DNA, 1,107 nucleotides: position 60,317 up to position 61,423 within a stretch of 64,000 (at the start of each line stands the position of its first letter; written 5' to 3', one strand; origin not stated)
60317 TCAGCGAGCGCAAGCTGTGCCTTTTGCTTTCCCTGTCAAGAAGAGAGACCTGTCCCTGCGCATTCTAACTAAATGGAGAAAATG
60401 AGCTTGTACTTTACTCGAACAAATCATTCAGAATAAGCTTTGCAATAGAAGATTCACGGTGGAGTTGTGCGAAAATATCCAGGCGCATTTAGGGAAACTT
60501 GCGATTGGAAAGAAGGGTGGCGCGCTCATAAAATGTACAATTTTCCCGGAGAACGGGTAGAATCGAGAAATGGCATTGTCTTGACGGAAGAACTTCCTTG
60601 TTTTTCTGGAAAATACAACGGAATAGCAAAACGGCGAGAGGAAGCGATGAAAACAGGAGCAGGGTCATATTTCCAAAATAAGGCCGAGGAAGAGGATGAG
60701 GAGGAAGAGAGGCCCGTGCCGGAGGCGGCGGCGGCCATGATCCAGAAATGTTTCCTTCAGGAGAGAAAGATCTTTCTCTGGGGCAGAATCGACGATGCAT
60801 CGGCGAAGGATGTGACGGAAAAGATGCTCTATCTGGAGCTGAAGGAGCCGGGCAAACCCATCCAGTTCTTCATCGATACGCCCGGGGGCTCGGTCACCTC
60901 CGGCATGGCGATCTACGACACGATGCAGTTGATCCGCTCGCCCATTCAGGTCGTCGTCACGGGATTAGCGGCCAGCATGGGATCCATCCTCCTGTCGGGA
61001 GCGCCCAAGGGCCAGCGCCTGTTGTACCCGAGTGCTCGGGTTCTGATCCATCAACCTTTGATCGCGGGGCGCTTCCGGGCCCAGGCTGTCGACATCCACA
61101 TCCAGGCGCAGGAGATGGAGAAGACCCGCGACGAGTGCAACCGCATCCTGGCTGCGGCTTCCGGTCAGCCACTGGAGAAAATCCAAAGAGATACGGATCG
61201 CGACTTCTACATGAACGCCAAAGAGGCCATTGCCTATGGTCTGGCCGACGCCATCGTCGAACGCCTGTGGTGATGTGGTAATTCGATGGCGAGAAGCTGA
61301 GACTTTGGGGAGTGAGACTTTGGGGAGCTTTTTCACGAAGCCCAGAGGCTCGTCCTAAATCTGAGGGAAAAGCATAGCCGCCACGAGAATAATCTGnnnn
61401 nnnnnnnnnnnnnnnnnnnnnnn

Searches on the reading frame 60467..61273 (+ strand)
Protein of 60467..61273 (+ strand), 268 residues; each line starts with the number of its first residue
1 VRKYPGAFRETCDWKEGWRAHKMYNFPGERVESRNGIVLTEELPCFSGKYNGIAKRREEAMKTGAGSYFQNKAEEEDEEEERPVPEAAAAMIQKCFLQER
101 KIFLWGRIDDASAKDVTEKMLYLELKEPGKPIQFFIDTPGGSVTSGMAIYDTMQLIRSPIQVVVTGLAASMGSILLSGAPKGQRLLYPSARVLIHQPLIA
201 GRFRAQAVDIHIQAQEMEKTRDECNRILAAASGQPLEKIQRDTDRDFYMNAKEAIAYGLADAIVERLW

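Call 3: search_protein_families(library=pfam, proteins=[window:60467-61273:+], max_evalue=0.01)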
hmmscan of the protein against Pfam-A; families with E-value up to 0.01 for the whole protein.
window:60467-61273:+ (268 aa): 1 family
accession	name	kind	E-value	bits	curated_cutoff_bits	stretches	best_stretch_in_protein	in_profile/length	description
PF00574.28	CLP_protease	-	2.8e-63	213.5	20.2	1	90-266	7-181/182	Clp protease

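Call 4: search_protein_families(library=ncbifam, proteins=[window:60467-61273:+], max_evalue=0.01)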
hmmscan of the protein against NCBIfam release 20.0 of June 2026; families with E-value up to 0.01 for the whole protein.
window:60467-61273:+ (268 aa): 13 families
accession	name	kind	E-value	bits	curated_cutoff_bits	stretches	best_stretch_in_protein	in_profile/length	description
NF009205.0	PRK12553.1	subfamily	1e-69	234.3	228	1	74-265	18-203/211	ATP-dependent Clp protease proteolytic subunit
NF001368.0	PRK00277.1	subfamily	4e-62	209.7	249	1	92-266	25-197/203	ATP-dependent Clp protease proteolytic subunit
TIGR00493.1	clpP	equivalog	1.7e-56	191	308.6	1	93-266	21-192/192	ATP-dependent Clp endopeptidase proteolytic subunit ClpP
NF011091.0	PRK14514.1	equivalog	6.2e-50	169.9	361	1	96-266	51-219/221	ATP-dependent Clp endopeptidase proteolytic subunit ClpP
NF009203.0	PRK12551.1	equivalog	1.7e-48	165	359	1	92-266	18-190/196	ATP-dependent Clp protease proteolytic subunit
NF011089.0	PRK14512.1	equivalog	3.2e-45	154.4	251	1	81-265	10-192/200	ATP-dependent Clp protease proteolytic subunit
NF011090.0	PRK14513.1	equivalog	2.1e-42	145.3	347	1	94-266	22-192/201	ATP-dependent Clp protease proteolytic subunit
NF009204.0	PRK12552.1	equivalog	1.2e-34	119.7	263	1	115-265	56-213/225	ATP-dependent Clp protease proteolytic subunit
NF045540.1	scaf_prot_MCP1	exception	2.4e-22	79.4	475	1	102-265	4-162/652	ClpP-like prohead protease/major capsid protein fusion protein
NF045542.1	Clp_rel_HeadMat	equivalog_domain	1.1e-21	77.5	120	1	101-263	2-165/165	head maturation protease, ClpP-related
TIGR00706.1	SppA_dom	equivalog_domain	0.0028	17.3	155.45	1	104-177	7-81/208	signal peptide peptidase SppA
NF058666.1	D_CycloSer_DcsG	equivalog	0.0068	15.6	360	0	45-134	191-281/298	D-cycloserine synthetase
NF047768.1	Clp_like_SDH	equivalog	0.008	15.7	250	1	122-177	71-126/260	SDH family Clp fold serine proteinase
